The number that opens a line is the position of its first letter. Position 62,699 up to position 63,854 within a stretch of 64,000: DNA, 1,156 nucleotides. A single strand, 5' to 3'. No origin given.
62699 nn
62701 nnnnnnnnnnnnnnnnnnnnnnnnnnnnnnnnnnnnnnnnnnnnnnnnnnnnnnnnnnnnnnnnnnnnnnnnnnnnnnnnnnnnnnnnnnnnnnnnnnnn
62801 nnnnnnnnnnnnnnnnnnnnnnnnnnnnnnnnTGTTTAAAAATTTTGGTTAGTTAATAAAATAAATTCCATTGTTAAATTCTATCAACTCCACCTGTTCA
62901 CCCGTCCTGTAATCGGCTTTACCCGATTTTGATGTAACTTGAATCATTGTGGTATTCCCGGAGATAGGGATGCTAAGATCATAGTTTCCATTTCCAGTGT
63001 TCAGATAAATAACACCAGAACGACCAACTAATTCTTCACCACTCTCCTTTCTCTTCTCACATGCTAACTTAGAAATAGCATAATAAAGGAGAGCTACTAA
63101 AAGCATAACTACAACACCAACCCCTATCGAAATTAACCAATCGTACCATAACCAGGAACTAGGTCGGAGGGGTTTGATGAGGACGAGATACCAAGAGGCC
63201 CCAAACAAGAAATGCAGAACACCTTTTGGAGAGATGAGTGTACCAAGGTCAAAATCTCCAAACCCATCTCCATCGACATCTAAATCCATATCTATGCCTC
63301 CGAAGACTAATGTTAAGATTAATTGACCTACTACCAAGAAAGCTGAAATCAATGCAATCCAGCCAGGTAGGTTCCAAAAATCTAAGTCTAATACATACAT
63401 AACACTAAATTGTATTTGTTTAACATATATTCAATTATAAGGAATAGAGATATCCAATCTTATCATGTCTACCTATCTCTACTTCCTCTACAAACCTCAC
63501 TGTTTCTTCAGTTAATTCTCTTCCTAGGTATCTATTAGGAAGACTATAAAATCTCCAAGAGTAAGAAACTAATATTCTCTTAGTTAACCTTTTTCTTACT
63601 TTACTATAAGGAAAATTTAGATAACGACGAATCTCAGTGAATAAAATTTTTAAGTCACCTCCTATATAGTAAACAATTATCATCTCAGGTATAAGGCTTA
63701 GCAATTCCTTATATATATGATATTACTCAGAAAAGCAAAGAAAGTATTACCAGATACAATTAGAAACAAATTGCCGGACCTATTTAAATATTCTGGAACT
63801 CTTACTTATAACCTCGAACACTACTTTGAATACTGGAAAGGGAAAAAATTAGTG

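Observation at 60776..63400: Strand switch after a bidirectional terminator into an NfeD-flotillin (YqiJ/YqiK-like) operon: phage-host junction or phage-borne membrane-microdomain genes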

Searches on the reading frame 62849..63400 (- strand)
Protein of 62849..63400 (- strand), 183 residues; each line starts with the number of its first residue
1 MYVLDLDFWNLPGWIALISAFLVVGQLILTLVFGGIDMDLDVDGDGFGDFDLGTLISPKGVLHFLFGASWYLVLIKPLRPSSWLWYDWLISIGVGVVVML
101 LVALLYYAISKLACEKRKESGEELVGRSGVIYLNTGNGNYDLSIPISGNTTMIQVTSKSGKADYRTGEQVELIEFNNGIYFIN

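Call 7: search_protein_families(library=pfam, proteins=[window:62849-63400:-], max_evalue=0.01)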
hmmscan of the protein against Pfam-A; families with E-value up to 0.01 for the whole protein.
window:62849-63400:- (183 aa): 0 families

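Call 11: search_protein_families(library=phrogs, proteins=[window:62849-63400:-], max_evalue=0.001)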
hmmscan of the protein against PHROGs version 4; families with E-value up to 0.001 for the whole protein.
window:62849-63400:- (183 aa): 0 families

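Call 23: search_protein_families(library=pfam, proteins=[window:62849-63400:-], max_evalue=10)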
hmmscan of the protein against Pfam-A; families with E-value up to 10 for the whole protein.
window:62849-63400:- (183 aa): 0 families

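Call 24: find_homologous_proteins(query=A1, max_evalue=0.001)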
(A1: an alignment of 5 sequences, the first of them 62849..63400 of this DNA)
Query A1 (5 sequences) (183 aa, profile of the alignment): 129 proteins with E <= 0.001 among 4626 candidates; the best 120 are listed.
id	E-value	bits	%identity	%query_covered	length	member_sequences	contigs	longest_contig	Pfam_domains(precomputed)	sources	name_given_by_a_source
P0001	7.6e-76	272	63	97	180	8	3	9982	-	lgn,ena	-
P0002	2.5e-71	257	33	82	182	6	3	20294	-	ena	-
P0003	2.7e-69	250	35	97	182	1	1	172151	-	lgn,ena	-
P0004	2.8e-69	250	61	95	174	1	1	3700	-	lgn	-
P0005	5.9e-69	249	89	100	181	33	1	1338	-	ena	-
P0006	6.5e-69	249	57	97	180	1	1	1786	-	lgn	-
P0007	1.3e-68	248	60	95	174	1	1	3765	-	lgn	-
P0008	3.0e-67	244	74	97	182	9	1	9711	-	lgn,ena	-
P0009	5.8e-67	243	74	100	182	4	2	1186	-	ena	-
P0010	1.8e-66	241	61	98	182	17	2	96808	-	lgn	-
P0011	9.9e-66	239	66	97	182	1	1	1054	-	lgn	-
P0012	3.0e-65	237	67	97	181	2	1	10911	-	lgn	-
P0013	9.9e-65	236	74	100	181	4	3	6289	-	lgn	-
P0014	3.3e-64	234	73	97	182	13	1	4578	-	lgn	-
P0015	2.7e-62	228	29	91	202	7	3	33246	-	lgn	-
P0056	5.9e-48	181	37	96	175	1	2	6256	-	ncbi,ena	-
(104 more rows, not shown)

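Call 28: search_solved_structures(query=A2, max_evalue=10, show_alignments=2)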
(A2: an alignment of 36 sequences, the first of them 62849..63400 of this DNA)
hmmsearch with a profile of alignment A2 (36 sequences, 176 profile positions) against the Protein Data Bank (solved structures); distinct sequences matched with E-value up to 10: 22.
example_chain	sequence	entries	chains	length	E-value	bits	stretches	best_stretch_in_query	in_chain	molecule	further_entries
1iij_A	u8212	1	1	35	0.24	14.1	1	76-104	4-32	ERBB-2 RECEPTOR PROTEIN-TYROSINE KINASE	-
6kux_A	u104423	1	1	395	0.28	13.9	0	81-110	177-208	alpha2A adrenergic receptor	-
6kuy_A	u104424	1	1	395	0.28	13.9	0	81-110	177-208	Alpha2A adrenergic receptor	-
7mit_E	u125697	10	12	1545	0.38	13.4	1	41-90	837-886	Isoform SUR2B of ATP-binding cassette sub-family C member 9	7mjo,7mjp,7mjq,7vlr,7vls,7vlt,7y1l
7vlu_A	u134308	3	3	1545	0.38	13.4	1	41-90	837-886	ATP-binding cassette sub-family C member 9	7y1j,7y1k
8dfp_A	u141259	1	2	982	0.39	13.4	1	68-126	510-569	Isoform 2 of Mast/stem cell growth factor receptor Kit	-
9iqr_B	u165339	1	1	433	0.4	13.4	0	81-110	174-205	Alpha-2A adrenergic receptor,Soluble cytochrome b562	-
8dfq_A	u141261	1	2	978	0.4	13.3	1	68-126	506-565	Isoform 2 of Mast/stem cell growth factor receptor Kit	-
8dfm_A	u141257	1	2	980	0.4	13.3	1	68-126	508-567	Isoform 2 of Mast/stem cell growth factor receptor Kit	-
9le0_R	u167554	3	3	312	0.41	13.3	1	55-104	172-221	bmOR6A2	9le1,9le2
5a2f_A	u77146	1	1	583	0.53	13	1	78-122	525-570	CD166 ANTIGEN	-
2jwa_A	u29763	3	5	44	0.58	12.8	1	76-110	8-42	Receptor tyrosine-protein kinase erbB-2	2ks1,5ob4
9uco_R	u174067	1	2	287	0.71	12.5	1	47-98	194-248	Adhesion G protein-coupled receptor E1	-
2n2a_A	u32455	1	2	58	0.91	12.2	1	77-111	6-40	Receptor tyrosine-protein kinase erbB-2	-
7ej0_R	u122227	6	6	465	1.1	11.9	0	81-109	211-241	Alpha-2A adrenergic receptor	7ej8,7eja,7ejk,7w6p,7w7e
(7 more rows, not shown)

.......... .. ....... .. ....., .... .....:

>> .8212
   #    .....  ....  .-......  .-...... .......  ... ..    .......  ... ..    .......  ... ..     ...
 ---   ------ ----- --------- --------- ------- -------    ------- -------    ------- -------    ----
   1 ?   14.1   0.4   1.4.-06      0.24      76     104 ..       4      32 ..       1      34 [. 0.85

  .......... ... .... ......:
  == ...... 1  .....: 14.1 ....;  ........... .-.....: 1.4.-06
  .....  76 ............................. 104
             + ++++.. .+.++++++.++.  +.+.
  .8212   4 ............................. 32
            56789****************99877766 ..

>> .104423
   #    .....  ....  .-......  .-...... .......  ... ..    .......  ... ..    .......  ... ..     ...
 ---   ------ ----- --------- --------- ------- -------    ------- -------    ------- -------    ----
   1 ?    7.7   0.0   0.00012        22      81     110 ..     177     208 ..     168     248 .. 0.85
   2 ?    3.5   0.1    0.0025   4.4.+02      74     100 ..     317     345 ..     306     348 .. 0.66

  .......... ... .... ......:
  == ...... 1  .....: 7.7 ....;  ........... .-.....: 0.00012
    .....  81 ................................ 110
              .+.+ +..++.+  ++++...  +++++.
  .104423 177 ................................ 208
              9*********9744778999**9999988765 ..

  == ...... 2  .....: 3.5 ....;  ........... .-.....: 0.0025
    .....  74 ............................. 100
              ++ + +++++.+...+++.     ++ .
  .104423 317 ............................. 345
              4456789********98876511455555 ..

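Call 29: search_protein_families(library=pfam, alignment_id=A2, max_evalue=1)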
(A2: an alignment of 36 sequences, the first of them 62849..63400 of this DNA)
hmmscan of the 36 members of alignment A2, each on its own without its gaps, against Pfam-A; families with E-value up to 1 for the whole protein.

A. member 1, window:62849-63400:- (183 aa): 0 families

B. families by the number of members that match (of 36 scanned): 41 families (the first 25 are shown)
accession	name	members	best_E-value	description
PF20990.2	DUF2207_C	3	0.027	Predicted membrane protein (DUF2207) C-terminal domain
PF06097.16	DUF945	3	0.053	Bacterial protein of unknown function (DUF945)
PF10706.15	Aminoglyc_resit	3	0.17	Aminoglycoside-2''-adenylyltransferase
PF15879.10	MWFE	3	0.27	NADH-ubiquinone oxidoreductase MWFE subunit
PF12420.13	DUF3671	2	0.013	Fam-L, Fam-M like protein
PF15975.10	Flot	2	0.021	Flotillin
PF18415.6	HKR_ArcB_TM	2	0.037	Histidine kinase receptor ArcB trans-membrane domain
PF01788.22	PsbJ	2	0.06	PsbJ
PF06305.16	LapA_dom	2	0.078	Lipopolysaccharide assembly protein A domain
PF07332.16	Phage_holin_3_6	2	0.27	Putative Actinobacterial Holin-X, holin superfamily III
PF20970.2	MASE10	1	7.6e-05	MASE10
PF05279.16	Asp-B-Hydro_N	1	0.0009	Aspartyl beta-hydroxylase N-terminal region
PF12216.13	m04gp34like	1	0.0031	Immune evasion protein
PF06772.16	LtrA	1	0.009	Bacterial low temperature requirement A protein (LtrA)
PF03994.20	DUF350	1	0.013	Domain of Unknown Function (DUF350)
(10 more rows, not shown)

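Call 33: find_encoding_contigs(protein=P0056, flank=5000, max_places=3)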
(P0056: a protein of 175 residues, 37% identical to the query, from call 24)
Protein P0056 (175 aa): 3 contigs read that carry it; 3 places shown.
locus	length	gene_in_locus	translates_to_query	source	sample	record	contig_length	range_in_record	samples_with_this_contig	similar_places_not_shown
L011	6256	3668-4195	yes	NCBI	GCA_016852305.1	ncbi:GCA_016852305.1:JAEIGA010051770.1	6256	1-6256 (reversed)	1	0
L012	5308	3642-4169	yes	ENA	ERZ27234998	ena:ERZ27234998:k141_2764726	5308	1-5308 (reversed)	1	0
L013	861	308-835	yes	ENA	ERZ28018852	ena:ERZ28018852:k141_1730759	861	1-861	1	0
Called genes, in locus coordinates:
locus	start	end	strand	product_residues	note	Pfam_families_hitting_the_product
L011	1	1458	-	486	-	?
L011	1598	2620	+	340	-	-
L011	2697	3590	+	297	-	-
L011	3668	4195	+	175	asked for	-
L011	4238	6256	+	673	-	?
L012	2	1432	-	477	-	?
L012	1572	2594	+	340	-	-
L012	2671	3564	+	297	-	-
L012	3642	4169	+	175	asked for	-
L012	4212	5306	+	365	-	?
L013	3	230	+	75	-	?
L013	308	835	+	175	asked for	-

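Call 38: search_protein_families(library=padloc, proteins=[window:62849-63400:-], max_evalue=0.01)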
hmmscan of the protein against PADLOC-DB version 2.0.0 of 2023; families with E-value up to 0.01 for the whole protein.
window:62849-63400:- (183 aa): 0 families

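Call 39: search_protein_families(library=ncbifam, proteins=[window:62849-63400:-], max_evalue=0.01)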
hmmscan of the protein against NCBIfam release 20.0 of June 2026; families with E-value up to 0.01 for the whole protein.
window:62849-63400:- (183 aa): 0 families

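Call 41: predict_structure(alignment_id=A3)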
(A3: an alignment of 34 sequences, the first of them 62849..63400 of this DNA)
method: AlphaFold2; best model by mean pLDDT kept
length: 183 residues; sequences in the alignment: 34
mean_pLDDT: 83.4   pTM: 0.61
mean pLDDT of the five models: 83.4, 81.8, 81.3, 80.1, 79.5
residues with pLDDT >= 90: 86; 70-90: 66; 50-70: 20; < 50: 11
segments of 3 or more residues with pLDDT < 50: 37-40, 42-48
pLDDT, mean of each block of 10 residues (from residue 1): 81 95 85 59 48 79 95 91 94 96 82 66 89 90 83 89 88 91 90
secondary structure, 60 per line:
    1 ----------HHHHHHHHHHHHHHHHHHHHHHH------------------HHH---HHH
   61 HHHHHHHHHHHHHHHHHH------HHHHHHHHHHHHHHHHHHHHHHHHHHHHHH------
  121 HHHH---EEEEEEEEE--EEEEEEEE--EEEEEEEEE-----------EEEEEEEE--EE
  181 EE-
elements in order: H11-33 H58-78 H85-114 H121-124 E128-136 E139-146 E149-157 E169-176 E179-182

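Call 70: find_related_loci(query=A3, collection=viral_contigs, flank=4000)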
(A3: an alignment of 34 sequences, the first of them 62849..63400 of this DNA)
Query A3 (183 aa) in viral_contigs; peptide patterns used: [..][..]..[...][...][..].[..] (x = any residue, [..] = any of these).
245 stretches matched a pattern; 224 encode a relative of the query (tblastn E <= 1e-3); the best 80 are kept; 80 distinct loci.
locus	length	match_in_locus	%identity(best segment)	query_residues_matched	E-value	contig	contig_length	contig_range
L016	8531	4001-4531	63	6-183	9e-74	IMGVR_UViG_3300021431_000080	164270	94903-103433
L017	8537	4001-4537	63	6-183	9e-64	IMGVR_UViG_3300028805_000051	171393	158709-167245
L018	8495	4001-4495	36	15-183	2e-22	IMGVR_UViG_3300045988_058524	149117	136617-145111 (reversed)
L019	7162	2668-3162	36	15-183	2e-22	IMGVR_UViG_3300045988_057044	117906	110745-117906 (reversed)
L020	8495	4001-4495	36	15-183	2e-22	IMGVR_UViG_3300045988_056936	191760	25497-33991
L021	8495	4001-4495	36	15-183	2e-22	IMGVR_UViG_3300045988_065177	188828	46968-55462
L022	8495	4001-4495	36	15-183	2e-22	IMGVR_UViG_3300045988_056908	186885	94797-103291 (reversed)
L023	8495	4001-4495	36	15-183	2e-22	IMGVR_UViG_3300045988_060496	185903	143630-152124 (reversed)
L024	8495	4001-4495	36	15-183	2e-22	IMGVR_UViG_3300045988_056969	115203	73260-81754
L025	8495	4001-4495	36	15-183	2e-22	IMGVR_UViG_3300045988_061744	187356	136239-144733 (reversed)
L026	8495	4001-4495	36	15-183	2e-22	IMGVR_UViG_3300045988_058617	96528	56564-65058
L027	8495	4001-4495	36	15-183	2e-22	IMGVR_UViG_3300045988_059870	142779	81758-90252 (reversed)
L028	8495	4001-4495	35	15-183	3e-22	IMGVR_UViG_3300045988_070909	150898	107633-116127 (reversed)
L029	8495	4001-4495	35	15-183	3e-22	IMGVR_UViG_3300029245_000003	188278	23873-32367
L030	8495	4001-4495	35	15-183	3e-22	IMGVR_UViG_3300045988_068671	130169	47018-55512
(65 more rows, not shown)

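Call 96: fold_search(model_id=the predicted structure, library=viral)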
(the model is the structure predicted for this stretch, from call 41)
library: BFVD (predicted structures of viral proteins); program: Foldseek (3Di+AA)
matches with E <= 10: 756; with E <= 0.001: 2
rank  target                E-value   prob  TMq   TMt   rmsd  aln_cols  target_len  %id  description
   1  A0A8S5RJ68            1.9e-14  1.00  0.44  0.46   9.6       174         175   33  NfeD-like C-terminal domain-containing protein [virus sp. ctML55]
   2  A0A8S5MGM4            5.5e-06  1.00  0.35  0.69   3.9        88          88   27  Uncharacterized protein [Podoviridae sp. ct1h53]
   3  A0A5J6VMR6            7.8e-03  1.00  0.26  0.32  10.0        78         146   14  S1-like domain-containing protein [Megaviridae environmental sample]
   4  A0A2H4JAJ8            1.1e-02  1.00  0.28  0.56   5.1        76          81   18  Uncharacterized protein [uncultured Caudovirales phage]
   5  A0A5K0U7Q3            1.1e-02  1.00  0.26  0.29   9.1        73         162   14  Uncharacterized protein [Yasminevirus sp. GU-2018]
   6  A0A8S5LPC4            1.4e-02  1.00  0.27  0.47   6.5        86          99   16  Type VI secretion protein [Siphoviridae sp. ctoiW10]
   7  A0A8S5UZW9            1.7e-02  0.99  0.27  0.47   7.8        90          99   12  Uncharacterized protein [Siphoviridae sp. ctBeL15]
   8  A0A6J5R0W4            2.1e-02  0.98  0.24  0.33  11.7        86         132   12  Uncharacterized protein [uncultured Caudovirales phage]
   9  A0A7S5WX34            2.2e-02  0.99  0.25  0.51   7.5        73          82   16  Uncharacterized protein [Arthrobacter phage Jinkies]
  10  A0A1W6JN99            2.3e-02  0.47  0.20  0.13  14.8       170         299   12  DNA polymerase III alpha subunit [Lactococcus phage LW81]
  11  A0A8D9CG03            2.6e-02  0.94  0.24  0.13   8.0        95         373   14  30S ribosomal protein S1 [uncultured marine phage]
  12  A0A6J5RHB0            3.6e-02  0.99  0.27  0.05   4.8        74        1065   18  Peptidase S74 domain-containing protein [uncultured Caudovirales phage]
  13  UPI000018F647         3.6e-02  0.94  0.23  0.14   8.5        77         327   12  (no name look-up for this kind of identifier)
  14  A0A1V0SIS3            3.8e-02  0.96  0.24  0.23   9.0        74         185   12  Translation initiation factor 1A / IF-1 [Klosneuvirus KNV1]
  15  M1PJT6                4.0e-02  0.98  0.27  0.38   4.9        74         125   16  (no name in the UniProt tables at hand)
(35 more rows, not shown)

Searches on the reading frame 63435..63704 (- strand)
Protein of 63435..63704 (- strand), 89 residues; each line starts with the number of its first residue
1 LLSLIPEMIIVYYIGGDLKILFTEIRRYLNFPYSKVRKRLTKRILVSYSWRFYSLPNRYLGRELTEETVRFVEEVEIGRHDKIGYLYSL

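Call 7: search_protein_families(library=pfam, proteins=[window:63435-63704:-], max_evalue=0.01)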
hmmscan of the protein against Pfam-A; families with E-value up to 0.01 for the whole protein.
window:63435-63704:- (89 aa): 1 family
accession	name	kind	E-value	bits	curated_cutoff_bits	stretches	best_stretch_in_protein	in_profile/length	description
PF22483.2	Mu-transpos_C_2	-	0.0077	16.4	27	0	35-66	11-42/73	Mu transposase, C-terminal domain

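Call 38: search_protein_families(library=padloc, proteins=[window:63435-63704:-], max_evalue=0.01)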
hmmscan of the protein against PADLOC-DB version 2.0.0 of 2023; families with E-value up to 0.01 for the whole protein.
window:63435-63704:- (89 aa): 0 families
